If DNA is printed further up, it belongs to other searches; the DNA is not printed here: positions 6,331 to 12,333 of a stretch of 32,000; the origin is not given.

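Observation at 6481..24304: Tandem array of three ~1900-2000-aa paralogous T9SS cargo genes of unknown function, occupying 56% of the window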

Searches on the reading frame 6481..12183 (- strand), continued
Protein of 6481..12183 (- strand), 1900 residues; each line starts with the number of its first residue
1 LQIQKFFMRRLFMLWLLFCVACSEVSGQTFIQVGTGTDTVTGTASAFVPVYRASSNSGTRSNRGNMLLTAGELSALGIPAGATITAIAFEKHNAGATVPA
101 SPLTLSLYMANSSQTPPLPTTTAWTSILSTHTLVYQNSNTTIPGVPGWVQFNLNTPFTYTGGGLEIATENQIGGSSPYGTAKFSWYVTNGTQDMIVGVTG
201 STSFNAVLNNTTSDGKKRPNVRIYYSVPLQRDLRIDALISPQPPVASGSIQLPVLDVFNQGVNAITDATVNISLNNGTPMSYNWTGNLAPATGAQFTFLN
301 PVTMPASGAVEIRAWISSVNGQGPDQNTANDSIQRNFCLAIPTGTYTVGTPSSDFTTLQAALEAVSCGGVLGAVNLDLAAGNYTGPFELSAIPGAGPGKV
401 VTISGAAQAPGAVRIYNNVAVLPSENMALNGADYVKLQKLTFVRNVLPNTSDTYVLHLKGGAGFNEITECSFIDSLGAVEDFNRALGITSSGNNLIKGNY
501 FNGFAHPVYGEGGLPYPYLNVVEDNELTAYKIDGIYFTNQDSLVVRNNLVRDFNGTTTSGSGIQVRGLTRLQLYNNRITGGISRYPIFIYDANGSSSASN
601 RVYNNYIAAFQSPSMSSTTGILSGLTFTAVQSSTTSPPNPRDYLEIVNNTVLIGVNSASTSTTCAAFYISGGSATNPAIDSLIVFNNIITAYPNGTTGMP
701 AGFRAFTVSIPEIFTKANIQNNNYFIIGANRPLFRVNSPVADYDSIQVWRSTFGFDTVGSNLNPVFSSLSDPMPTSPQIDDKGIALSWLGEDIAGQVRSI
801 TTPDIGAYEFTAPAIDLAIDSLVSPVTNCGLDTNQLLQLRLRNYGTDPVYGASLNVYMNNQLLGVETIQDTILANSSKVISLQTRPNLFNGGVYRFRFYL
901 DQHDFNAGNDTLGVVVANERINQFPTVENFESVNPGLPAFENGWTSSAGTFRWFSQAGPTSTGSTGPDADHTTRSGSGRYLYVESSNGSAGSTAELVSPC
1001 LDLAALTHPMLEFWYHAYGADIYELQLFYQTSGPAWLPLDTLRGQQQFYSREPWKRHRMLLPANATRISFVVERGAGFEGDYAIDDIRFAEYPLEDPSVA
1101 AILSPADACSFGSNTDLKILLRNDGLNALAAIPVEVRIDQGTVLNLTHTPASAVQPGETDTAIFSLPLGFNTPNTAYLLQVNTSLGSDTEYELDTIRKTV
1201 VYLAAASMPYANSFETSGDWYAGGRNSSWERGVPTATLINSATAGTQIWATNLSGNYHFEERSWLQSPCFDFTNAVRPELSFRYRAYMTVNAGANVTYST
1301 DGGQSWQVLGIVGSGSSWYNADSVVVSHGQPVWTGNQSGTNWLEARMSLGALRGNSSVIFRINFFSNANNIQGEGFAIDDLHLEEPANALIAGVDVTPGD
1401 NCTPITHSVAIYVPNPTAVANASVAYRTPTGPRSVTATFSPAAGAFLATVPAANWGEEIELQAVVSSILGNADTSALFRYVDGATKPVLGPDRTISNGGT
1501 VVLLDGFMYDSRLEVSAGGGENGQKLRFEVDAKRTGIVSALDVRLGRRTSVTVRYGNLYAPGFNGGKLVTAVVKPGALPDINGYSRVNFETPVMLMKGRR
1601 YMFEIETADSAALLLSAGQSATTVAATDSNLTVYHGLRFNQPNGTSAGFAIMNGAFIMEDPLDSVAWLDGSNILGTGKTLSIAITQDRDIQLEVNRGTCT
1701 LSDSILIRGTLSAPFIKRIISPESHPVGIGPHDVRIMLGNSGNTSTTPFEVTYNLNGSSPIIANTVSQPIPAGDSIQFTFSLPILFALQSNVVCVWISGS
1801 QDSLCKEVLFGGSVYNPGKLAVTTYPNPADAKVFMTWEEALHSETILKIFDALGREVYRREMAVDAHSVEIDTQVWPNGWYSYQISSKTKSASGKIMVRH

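Call 50: find_encoding_contigs(protein=P0131, flank=10000, max_places=2)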
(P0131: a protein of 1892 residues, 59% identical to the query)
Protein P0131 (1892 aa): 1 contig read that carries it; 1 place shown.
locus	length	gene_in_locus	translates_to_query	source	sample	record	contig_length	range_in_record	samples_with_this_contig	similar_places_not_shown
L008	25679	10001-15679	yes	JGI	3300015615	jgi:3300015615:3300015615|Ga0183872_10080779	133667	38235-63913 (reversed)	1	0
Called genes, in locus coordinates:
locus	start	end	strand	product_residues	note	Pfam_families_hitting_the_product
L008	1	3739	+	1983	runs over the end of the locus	PF18962:Por_Secre_tail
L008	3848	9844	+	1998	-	PF00932:LTD (weak), PF18962:Por_Secre_tail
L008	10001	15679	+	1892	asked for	PF07705:CARDB (faint), PF13229:Beta_helix, PF00629:MAM, PF18962:Por_Secre_tail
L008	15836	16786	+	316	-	PF02469:Fasciclin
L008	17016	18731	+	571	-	PF07690:MFS_1, PF00854:PTR2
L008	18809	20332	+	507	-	PF07690:MFS_1, PF00854:PTR2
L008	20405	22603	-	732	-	PF00930:DPPIV_N, PF26549:Tricorn_N (faint), PF01738:DLH, PF02129:Peptidase_S15, PF00561:Abhydrolase_1 (weak), PF12146:Hydrolase_4, PF12697:Abhydrolase_6, PF00326:Peptidase_S9, +2 more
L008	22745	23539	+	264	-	PF00303:Thymidylat_synt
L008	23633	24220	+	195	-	-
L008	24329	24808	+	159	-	PF00186:DHFR_1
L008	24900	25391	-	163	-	-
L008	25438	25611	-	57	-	-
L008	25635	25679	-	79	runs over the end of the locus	-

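Call 51: find_encoding_contigs(protein=P0141, flank=10000, max_places=2)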
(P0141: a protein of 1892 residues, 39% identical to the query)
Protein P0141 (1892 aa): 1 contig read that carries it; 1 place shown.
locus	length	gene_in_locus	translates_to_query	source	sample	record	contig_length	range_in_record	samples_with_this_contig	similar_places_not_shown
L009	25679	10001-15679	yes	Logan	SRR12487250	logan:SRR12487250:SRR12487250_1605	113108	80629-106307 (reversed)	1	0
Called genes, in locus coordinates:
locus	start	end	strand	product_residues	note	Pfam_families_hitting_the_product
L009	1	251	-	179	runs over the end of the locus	PF03602:Cons_hypoth95, PF05175:MTS, PF13847:Methyltransf_31 (weak), PF13649:Methyltransf_25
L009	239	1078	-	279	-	PF12864:DUF3822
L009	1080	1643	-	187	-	-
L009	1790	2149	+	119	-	PF03061:4HBT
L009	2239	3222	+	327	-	PF00376:MerR, PF13411:MerR_1, PF02607:B12-binding_2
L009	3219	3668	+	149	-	PF04116:FA_hydroxylase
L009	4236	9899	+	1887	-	PF07705:CARDB (faint), PF13229:Beta_helix, PF00629:MAM, PF18962:Por_Secre_tail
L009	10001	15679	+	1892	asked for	PF07705:CARDB (faint), PF00629:MAM, PF18962:Por_Secre_tail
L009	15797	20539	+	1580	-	PF07705:CARDB (faint), PF00629:MAM (weak), PF18962:Por_Secre_tail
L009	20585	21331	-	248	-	PF00005:ABC_tran, PF02463:SMC_N (faint), PF13304:AAA_21 (weak)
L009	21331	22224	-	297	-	PF00528:BPD_transp_1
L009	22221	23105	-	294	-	PF00528:BPD_transp_1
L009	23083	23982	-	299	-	PF12849:PBP_like_2, PF12727:PBP_like (weak)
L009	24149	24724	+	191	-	PF00929:RNase_T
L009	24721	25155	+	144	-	PF09917:DUF2147 (weak)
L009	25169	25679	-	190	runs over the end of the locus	PF00551:Formyl_trans_N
